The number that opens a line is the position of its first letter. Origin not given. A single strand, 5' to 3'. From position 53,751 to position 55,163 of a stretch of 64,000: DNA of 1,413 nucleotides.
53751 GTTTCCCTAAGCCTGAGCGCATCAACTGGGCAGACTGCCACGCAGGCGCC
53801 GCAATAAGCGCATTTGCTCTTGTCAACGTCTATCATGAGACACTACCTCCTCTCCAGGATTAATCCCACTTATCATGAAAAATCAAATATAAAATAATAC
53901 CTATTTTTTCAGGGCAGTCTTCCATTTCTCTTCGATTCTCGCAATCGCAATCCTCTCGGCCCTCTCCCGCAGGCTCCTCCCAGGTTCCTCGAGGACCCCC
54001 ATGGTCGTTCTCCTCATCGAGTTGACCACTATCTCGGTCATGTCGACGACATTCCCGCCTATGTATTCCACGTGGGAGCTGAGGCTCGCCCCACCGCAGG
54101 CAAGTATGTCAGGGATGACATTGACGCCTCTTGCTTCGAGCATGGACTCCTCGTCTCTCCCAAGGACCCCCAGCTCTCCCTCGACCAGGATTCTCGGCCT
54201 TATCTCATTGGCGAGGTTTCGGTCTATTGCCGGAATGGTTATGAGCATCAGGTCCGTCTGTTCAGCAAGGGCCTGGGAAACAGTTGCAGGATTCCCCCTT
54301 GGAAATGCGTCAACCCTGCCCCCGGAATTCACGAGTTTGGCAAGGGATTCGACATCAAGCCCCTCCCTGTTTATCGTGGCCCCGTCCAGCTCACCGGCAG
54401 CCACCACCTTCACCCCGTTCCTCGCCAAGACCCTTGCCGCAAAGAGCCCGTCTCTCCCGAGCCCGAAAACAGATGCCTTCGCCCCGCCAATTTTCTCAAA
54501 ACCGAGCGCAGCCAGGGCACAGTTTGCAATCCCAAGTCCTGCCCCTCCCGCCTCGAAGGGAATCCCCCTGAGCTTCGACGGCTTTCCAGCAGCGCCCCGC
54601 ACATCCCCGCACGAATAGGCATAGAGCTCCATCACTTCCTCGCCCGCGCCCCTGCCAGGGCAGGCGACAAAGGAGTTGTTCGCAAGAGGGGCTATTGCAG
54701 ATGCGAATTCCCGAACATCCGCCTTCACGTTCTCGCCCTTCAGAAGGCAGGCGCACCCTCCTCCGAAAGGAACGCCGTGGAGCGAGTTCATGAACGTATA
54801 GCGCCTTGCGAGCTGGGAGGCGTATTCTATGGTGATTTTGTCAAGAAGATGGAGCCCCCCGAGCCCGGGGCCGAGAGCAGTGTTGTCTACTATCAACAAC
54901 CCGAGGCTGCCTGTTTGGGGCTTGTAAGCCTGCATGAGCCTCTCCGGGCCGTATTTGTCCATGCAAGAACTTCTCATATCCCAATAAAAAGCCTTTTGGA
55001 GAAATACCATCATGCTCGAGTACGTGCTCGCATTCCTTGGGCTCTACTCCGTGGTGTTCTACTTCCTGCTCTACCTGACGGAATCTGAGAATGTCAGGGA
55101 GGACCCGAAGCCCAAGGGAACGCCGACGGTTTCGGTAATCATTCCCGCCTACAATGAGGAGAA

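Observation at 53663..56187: Ferredoxin-GGR pair next to a Leu/Glu-dehydrogenase homolog whose catalytic lysine is replaced (GGGK -> GGGC)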

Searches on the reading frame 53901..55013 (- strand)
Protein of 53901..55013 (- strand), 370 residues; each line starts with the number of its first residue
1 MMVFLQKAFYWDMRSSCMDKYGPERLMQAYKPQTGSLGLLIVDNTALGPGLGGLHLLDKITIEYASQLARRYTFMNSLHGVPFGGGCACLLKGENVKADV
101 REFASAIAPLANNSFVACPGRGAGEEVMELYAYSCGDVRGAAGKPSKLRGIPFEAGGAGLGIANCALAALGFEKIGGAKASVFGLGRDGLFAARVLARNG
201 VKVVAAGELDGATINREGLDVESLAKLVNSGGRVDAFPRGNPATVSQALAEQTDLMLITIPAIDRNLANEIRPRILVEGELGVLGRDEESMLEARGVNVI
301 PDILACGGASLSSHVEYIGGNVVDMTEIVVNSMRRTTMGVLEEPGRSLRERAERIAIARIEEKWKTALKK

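Call 3: search_protein_families(library=pfam, proteins=[window:53901-55013:-], max_evalue=0.01)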
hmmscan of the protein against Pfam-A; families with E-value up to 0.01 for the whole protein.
window:53901-55013:- (370 aa): 2 families
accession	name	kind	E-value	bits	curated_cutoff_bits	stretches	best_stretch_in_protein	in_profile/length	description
PF00208.27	ELFV_dehydrog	-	1.6e-14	54.6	23.4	1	156-322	10-186/241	Glutamate/Leucine/Phenylalanine/Valine dehydrogenase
PF02812.23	ELFV_dehydrog_N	-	4.5e-07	30.1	25.3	1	41-89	26-74/129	Glu/Leu/Phe/Val dehydrogenase, dimerisation domain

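Call 4: search_protein_families(library=ncbifam, proteins=[window:53901-55013:-], max_evalue=0.01)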
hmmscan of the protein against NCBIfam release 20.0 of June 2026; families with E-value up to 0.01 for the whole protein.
window:53901-55013:- (370 aa): 5 families
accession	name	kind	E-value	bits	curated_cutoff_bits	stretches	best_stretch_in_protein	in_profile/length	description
NF040817.1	GdhA_Arch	equivalog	3.3e-19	69.4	750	1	143-318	176-356/419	glutamate dehydrogenase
NF041398.1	GluDhGdhB_Halo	equivalog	1.6e-17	63.5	620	1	46-318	61-348/410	glutamate dehydrogenase GdhB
NF006929.0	PRK09414.1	equivalog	5.7e-07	28.8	536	1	156-245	211-301/445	NADP-specific glutamate dehydrogenase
NF010634.0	PRK14031.1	equivalog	0.0013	17.3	822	0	36-87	73-124/444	NADP-specific glutamate dehydrogenase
NF047886.1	AmOxnSyBioU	equivalog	0.0078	15.3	600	0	182-284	3-111/323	(S)-8-amino-7-oxononanoate synthase BioU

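Call 5: find_homologous_proteins(query=window:53901-55013:-, max_evalue=0.001)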
Query window:53901-55013:- (370 aa): 522 proteins with E <= 0.001 among 8000 candidates; the best 120 are listed.
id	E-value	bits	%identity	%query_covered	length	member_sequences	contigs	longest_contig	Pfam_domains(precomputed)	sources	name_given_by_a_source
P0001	7.5e-226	767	100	95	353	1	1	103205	PF02812.24,PF00208.28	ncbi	-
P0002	4.4e-153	527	67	95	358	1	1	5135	PF02812.24,PF00208.28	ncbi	ncbi:MAG: hypothetical protein ABIF01_03190 [Candidatus Micrarchaeota archaeon]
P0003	3.6e-134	465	59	95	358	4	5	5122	PF02812.24,PF00208.28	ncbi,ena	-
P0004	1.3e-123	431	58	93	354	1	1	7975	PF00208.28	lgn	-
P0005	1.4e-120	421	57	93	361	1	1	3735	PF02812.24,PF00208.28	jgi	jgi:glutamate dehydrogenase (NAD(P)+)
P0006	3.3e-118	413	54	94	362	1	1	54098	PF02812.24,PF00208.28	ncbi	-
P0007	6.5e-108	379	54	93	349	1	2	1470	PF02812.24,PF00208.28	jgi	jgi:glutamate dehydrogenase (NAD(P)+)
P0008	9.8e-54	201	33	92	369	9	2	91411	PF02812.24,PF05088.19,PF00208.28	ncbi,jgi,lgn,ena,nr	ncbi:MAG: Glu/Leu/Phe/Val dehydrogenase [Candidatus Diapherotrites archaeon]|nr:Glu/Leu/Phe/Val dehy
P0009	1.4e-50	190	34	95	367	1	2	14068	PF02812.24,PF00208.28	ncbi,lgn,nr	ncbi:Glu/Leu/Phe/Val dehydrogenase [Candidatus Woesearchaeota archaeon]|nr:Glu/Leu/Phe/Val dehydroge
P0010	3.6e-49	186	31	95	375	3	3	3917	PF02812.24,PF00208.28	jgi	jgi:glutamate dehydrogenase (NAD(P)+)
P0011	9.2e-48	181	32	95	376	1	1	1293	PF02812.24,PF02826.26,PF00208.28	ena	-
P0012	8.7e-46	175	32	96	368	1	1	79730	PF02812.24,PF05088.19,PF00208.28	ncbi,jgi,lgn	-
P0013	1.3e-45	174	31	94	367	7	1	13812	PF02812.24,PF00208.28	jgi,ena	-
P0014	1.9e-45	173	31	93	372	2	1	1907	PF02812.24,PF00208.28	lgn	-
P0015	1.4e-44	171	31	94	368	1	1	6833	PF02812.24,PF00208.28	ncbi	-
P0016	1.9e-43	167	30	94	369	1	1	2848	PF02812.24,PF00208.28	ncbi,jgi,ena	jgi:glutamate dehydrogenase/leucine dehydrogenase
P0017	2.3e-43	167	32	95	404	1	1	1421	PF02812.24,PF00208.28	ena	-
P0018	4.4e-43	166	32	94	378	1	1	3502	PF02812.24,PF00208.28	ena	-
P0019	4.6e-42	162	32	94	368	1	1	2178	PF02812.24,PF00208.28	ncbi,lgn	-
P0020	8.0e-42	162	32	93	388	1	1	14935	PF02812.24,PF00208.28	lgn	-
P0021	1.8e-41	160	31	93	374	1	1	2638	PF02812.24,PF00208.28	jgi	jgi:glutamate dehydrogenase (NAD(P)+)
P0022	4.6e-38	149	30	93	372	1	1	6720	PF02812.24,PF00208.28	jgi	jgi:glutamate dehydrogenase (NAD(P)+)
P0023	4.0e-34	136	30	97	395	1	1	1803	PF02812.24,PF00208.28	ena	-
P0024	1.4e-31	128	30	92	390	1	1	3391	PF02812.24,PF00208.28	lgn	-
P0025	1.2e-27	115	29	79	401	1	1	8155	PF02812.24,PF00208.28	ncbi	-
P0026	1.1e-25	108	33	80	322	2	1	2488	PF02812.24,PF00208.28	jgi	jgi:glutamate dehydrogenase/leucine dehydrogenase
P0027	1.7e-24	105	30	87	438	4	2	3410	PF02812.24,PF00208.28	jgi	jgi:glutamate dehydrogenase (NAD(P)+)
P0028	2.9e-24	104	32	77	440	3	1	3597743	PF02812.24,PF00208.28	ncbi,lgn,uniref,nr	ncbi:Glu/Leu/Phe/Val dehydrogenase [Rathayibacter sp. VKM Ac-2805]|uniref:Glu/Leu/Phe/Val family deh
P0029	3.1e-24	104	33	77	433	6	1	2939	PF02812.24,PF00208.28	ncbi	-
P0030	4.0e-24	103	30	87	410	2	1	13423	PF02812.24,PF00208.28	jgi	jgi:glutamate dehydrogenase (NAD(P)+)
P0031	4.9e-24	103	30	81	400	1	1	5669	PF02812.24,PF00208.28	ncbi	-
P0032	5.0e-23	100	29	87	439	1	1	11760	PF02812.24,PF00208.28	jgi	jgi:glutamate dehydrogenase (NAD(P)+)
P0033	1.1e-22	99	30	88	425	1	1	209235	PF02812.24,PF00208.28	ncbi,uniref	ncbi:Glu/Leu/Phe/Val dehydrogenase [Paenarthrobacter sp. NPDC089714]|uniref:Glu/Leu/Phe/Val family d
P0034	2.1e-22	98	29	78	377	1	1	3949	PF02812.24,PF00208.28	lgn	-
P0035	2.3e-22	98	31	87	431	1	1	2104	PF02812.24,PF00208.28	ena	-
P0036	2.3e-22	98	29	78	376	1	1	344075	PF02812.24,PF00208.28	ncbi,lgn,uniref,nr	ncbi:glutamate dehydrogenase/leucine dehydrogenase [Lentzea atacamensis]|uniref:Glutamate dehydrogen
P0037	2.9e-22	97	29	87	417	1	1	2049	PF02812.24,PF00208.28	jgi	jgi:glutamate dehydrogenase (NAD(P)+)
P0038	3.8e-22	97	31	76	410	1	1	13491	PF02812.24,PF00208.28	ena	-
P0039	4.0e-22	97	29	87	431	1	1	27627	PF02812.24,PF00208.28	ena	-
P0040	4.9e-22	96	29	87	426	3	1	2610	PF02812.24,PF00208.28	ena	-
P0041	5.1e-22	96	33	77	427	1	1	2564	PF02812.24,PF00208.28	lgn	-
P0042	7.7e-22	96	29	78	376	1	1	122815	PF02812.24,PF00208.28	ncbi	ncbi:Glu/Leu/Phe/Val family dehydrogenase [Lentzea roselyniae]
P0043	1.3e-21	95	30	87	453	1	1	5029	PF02812.24,PF00208.28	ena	-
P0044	1.3e-21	95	29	87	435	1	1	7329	PF02812.24,PF00208.28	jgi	jgi:glutamate dehydrogenase (NAD(P)+)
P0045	1.4e-21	95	28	87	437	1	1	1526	PF02812.24,PF00208.28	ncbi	-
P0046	1.7e-21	95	28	87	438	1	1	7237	PF02812.24,PF00208.28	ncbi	-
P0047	1.8e-21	95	28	87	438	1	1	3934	PF02812.24,PF00208.28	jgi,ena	jgi:glutamate dehydrogenase (NAD(P)+)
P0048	2.8e-21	94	29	87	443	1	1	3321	PF02812.24,PF00208.28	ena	-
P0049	3.8e-21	94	29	78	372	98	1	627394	PF02812.24,PF00208.28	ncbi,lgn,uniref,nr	ncbi:glutamate dehydrogenase (NADP) [Lentzea waywayandensis]|uniref:Glutamate dehydrogenase n=1 Tax=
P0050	4.4e-21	93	28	87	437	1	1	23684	PF02812.24,PF00208.28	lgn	-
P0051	4.5e-21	93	28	78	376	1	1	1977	PF02812.24,PF00208.28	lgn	-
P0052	5.0e-21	93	30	81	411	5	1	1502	PF02812.24,PF00208.28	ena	-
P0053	5.5e-21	93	31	80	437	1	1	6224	PF02812.24,PF00208.28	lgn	-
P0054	5.5e-21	93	29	76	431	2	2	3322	PF02812.24,PF00208.28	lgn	-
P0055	5.6e-21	93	28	87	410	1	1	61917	PF02812.24,PF00208.28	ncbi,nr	ncbi:MAG: glutamate dehydrogenase [Actinomycetota bacterium]|nr:glutamate dehydrogenase [Actinomycet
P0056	6.0e-21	93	29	87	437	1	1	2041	PF02812.24,PF00208.28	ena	-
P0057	6.8e-21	93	28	87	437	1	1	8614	PF02812.24,PF00208.28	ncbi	-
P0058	7.3e-21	93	28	87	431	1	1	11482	PF02812.24,PF00208.28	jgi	jgi:glutamate dehydrogenase (NAD(P)+)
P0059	8.5e-21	92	31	76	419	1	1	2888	PF02812.24,PF00208.28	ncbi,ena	-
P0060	1.0e-20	92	28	87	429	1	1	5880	PF02812.24,PF00208.28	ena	-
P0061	1.0e-20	92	30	92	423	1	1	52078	PF02812.24,PF00208.28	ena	-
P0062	1.2e-20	92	28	78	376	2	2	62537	PF02812.24,PF00208.28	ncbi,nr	ncbi:Glu/Leu/Phe/Val family dehydrogenase [Lentzea indica]|nr:Glu/Leu/Phe/Val dehydrogenase dimeriza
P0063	1.3e-20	92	29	87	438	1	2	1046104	PF02812.24,PF00208.28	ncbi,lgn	-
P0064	2.0e-20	91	29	87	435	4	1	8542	PF02812.24,PF00208.28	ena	-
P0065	2.0e-20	91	29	87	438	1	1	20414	PF02812.24,PF00208.28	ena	-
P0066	2.1e-20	91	29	87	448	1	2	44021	PF02812.24,PF00208.28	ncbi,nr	ncbi:MAG: Glu/Leu/Phe/Val dehydrogenase [Actinomycetota bacterium]|nr:Glu/Leu/Phe/Val dehydrogenase 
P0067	3.5e-20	90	28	87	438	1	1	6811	PF02812.24,PF00208.28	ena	-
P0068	3.6e-20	90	31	76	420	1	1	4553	PF02812.24,PF00208.28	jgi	jgi:glutamate dehydrogenase (NAD(P)+)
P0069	5.0e-20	90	29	87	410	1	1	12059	PF02812.24,PF00208.28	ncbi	ncbi:MAG: Glu/Leu/Phe/Val family dehydrogenase [Actinomycetota bacterium]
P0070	5.3e-20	90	28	89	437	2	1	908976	PF02812.24,PF00208.28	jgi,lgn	jgi:glutamate dehydrogenase (NAD(P)+)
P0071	5.5e-20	90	28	87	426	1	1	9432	PF02812.24,PF00208.28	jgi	-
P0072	5.8e-20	90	31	88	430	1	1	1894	PF02812.24,PF00208.28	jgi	jgi:glutamate dehydrogenase (NAD(P)+)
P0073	6.9e-20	89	29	88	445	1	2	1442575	PF02812.24,PF00208.28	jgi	jgi:glutamate dehydrogenase (NAD(P)+)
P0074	9.1e-20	89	28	87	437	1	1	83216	PF02812.24,PF00208.28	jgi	jgi:glutamate dehydrogenase (NAD(P)+)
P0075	1.1e-19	89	29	87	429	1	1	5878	PF02812.24,PF00208.28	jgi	jgi:glutamate dehydrogenase (NAD(P)+)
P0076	1.2e-19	89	30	76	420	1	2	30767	PF02812.24,PF00208.28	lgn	-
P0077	1.2e-19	89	29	76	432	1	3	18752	PF02812.24,PF00208.28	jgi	-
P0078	1.5e-19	88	29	87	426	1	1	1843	PF02812.24,PF02826.26,PF00208.28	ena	-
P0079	1.5e-19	88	28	76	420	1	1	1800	PF02812.24,PF00208.28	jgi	jgi:glutamate dehydrogenase (NAD(P)+)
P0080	2.3e-19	88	29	87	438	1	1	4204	PF02812.24,PF00208.28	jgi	-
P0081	2.4e-19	88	29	76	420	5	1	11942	PF02812.24,PF00208.28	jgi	-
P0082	2.5e-19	88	29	94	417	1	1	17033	PF02812.24,PF00208.28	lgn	-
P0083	2.6e-19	87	26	88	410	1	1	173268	PF02812.24,PF00208.28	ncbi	ncbi:MAG: Glu/Leu/Phe/Val family dehydrogenase [Actinomycetota bacterium]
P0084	2.6e-19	87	29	77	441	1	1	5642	PF02812.24,PF00208.28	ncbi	-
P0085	2.7e-19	87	26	88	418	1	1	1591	PF02812.24,PF00208.28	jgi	jgi:glutamate dehydrogenase (NAD(P)+)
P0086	2.8e-19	87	29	87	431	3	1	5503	PF02812.24,PF00208.28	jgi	jgi:glutamate dehydrogenase (NAD(P)+)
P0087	3.0e-19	87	28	89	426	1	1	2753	PF02812.24,PF00208.28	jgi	jgi:glutamate dehydrogenase (NAD(P)+)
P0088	3.5e-19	87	29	76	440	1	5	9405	PF02812.24,PF00208.28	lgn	-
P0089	4.8e-19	87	30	76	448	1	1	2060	PF02812.24,PF00208.28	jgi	jgi:glutamate dehydrogenase/leucine dehydrogenase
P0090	6.1e-19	86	29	86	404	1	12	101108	PF02812.24,PF00208.28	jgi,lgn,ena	jgi:glutamate dehydrogenase/leucine dehydrogenase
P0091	6.3e-19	86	29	76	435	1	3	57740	PF02812.24,PF00208.28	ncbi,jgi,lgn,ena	-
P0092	6.3e-19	86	28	93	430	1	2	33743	PF02812.24,PF00208.28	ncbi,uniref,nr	ncbi:Glu/Leu/Phe/Val dehydrogenase [Citricoccus sp.]|uniref:Glu/Leu/Phe/Val family dehydrogenase n=1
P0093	6.9e-19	86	29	76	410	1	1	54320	PF02812.24,PF00208.28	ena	-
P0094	7.3e-19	86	29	76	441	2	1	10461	PF02812.24,PF00208.28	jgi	jgi:glutamate dehydrogenase (NAD(P)+)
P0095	8.1e-19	86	29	87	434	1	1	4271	PF02812.24,PF00208.28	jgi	jgi:glutamate dehydrogenase (NAD(P)+)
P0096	8.1e-19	86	29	87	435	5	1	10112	PF02812.24,PF02826.26,PF00208.28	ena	-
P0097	8.4e-19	86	28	88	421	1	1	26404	PF02812.24,PF00208.28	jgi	jgi:glutamate dehydrogenase (NAD(P)+)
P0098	8.9e-19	86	28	94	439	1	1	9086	PF02812.24,PF00208.28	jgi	jgi:glutamate dehydrogenase (NAD(P)+)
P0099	1.1e-18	85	29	87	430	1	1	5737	PF02812.24,PF00208.28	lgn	-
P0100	1.3e-18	85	28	76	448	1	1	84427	PF02812.24,PF00208.28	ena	-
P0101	1.3e-18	85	29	87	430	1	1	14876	PF02812.24,PF00208.28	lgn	-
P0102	1.5e-18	85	28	89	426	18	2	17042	PF02812.24,PF00208.28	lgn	-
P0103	1.5e-18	85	28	89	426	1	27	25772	PF02812.24,PF00208.28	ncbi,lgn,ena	-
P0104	1.8e-18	85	29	76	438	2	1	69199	PF02812.24,PF00208.28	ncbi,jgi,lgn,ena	-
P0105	1.9e-18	85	28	87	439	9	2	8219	PF02812.24,PF00208.28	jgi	jgi:glutamate dehydrogenase (NAD(P)+)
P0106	2.8e-18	84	29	76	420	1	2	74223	PF02812.24,PF00208.28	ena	-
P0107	3.6e-18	84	27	88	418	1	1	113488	PF02812.24,PF05088.19,PF00208.28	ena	-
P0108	3.8e-18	84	28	76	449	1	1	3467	PF02812.24,PF00208.28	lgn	-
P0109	5.0e-18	83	29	76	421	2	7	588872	PF02812.24,PF00208.28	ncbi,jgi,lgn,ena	jgi:glutamate dehydrogenase (NAD(P)+)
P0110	5.2e-18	83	31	81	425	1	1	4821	PF02812.24,PF00208.28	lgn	-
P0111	5.3e-18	83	28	85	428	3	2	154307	PF02812.24,PF00208.28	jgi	jgi:glutamate dehydrogenase (NAD(P)+)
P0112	5.3e-18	83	29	76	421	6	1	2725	PF02812.24,PF00208.28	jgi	jgi:glutamate dehydrogenase (NAD(P)+)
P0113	5.6e-18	83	27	88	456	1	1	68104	PF02812.24,PF00208.28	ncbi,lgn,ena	-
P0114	5.8e-18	83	25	96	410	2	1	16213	PF02812.24,PF02826.26,PF00208.28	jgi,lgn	-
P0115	6.0e-18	83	30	80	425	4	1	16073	PF02812.24,PF00208.28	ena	-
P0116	6.0e-18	83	28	89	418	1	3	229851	PF02812.24,PF00208.28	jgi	jgi:glutamate dehydrogenase (NAD(P)+)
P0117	6.2e-18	83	30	87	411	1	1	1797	PF02812.24,PF00208.28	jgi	jgi:glutamate dehydrogenase (NAD(P)+)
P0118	6.3e-18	83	28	87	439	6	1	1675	PF02812.24,PF00208.28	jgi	jgi:glutamate dehydrogenase (NAD(P)+)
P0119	6.5e-18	83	30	76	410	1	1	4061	PF02812.24,PF00208.28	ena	-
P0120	7.1e-18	83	27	76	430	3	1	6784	PF02812.24,PF00208.28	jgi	jgi:glutamate dehydrogenase (NAD(P)+)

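Call 6: search_solved_structures(query=window:53901-55013:-, max_evalue=0.01, show_alignments=3)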
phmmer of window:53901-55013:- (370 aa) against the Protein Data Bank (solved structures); distinct sequences matched with E-value up to 0.01: 49.
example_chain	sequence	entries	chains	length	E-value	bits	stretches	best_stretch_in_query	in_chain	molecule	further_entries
8kao_A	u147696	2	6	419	1.2e-27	100.1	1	38-319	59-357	Glutamate dehydrogenase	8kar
1b26_A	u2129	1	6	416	9.9e-24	87.1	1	38-318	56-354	GLUTAMATE DEHYDROGENASE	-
1b3b_A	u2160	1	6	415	1.5e-23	86.5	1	38-318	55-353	PROTEIN (GLUTAMATE DEHYDROGENASE)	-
2tmg_A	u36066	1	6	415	1.9e-22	82.9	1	38-318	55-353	PROTEIN (GLUTAMATE DEHYDROGENASE)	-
1v9l_A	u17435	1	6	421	6.7e-22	81.1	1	45-320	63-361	glutamate dehydrogenase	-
3aoe_A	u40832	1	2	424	1.7e-21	79.8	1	40-332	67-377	Glutamate dehydrogenase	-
3aog_A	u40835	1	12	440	1.9e-21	79.6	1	40-332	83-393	Glutamate dehydrogenase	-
6yeh_A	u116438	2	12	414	2.5e-21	79.2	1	37-319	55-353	Glutamate dehydrogenase 1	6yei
4xgi_A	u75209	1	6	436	5.6e-21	78.1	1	39-318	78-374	Glutamate dehydrogenase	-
8owm_A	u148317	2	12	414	1.5e-19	73.4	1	37-318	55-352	Glutamate dehydrogenase 2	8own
8s38_A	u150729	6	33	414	5.2e-19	71.6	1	37-319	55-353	Glutamate dehydrogenase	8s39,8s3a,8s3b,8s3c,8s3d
3aoe_E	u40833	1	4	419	1.1e-16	63.9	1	38-319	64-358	Glutamate dehydrogenase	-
1gtm_A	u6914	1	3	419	1.6e-15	60.1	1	150-319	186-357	GLUTAMATE DEHYDROGENASE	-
1bvu_A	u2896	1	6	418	5.4e-14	55.1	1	38-320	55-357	PROTEIN (GLUTAMATE DEHYDROGENASE)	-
1nqt_A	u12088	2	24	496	6.1e-13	51.6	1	49-318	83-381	Glutamate dehydrogenase 1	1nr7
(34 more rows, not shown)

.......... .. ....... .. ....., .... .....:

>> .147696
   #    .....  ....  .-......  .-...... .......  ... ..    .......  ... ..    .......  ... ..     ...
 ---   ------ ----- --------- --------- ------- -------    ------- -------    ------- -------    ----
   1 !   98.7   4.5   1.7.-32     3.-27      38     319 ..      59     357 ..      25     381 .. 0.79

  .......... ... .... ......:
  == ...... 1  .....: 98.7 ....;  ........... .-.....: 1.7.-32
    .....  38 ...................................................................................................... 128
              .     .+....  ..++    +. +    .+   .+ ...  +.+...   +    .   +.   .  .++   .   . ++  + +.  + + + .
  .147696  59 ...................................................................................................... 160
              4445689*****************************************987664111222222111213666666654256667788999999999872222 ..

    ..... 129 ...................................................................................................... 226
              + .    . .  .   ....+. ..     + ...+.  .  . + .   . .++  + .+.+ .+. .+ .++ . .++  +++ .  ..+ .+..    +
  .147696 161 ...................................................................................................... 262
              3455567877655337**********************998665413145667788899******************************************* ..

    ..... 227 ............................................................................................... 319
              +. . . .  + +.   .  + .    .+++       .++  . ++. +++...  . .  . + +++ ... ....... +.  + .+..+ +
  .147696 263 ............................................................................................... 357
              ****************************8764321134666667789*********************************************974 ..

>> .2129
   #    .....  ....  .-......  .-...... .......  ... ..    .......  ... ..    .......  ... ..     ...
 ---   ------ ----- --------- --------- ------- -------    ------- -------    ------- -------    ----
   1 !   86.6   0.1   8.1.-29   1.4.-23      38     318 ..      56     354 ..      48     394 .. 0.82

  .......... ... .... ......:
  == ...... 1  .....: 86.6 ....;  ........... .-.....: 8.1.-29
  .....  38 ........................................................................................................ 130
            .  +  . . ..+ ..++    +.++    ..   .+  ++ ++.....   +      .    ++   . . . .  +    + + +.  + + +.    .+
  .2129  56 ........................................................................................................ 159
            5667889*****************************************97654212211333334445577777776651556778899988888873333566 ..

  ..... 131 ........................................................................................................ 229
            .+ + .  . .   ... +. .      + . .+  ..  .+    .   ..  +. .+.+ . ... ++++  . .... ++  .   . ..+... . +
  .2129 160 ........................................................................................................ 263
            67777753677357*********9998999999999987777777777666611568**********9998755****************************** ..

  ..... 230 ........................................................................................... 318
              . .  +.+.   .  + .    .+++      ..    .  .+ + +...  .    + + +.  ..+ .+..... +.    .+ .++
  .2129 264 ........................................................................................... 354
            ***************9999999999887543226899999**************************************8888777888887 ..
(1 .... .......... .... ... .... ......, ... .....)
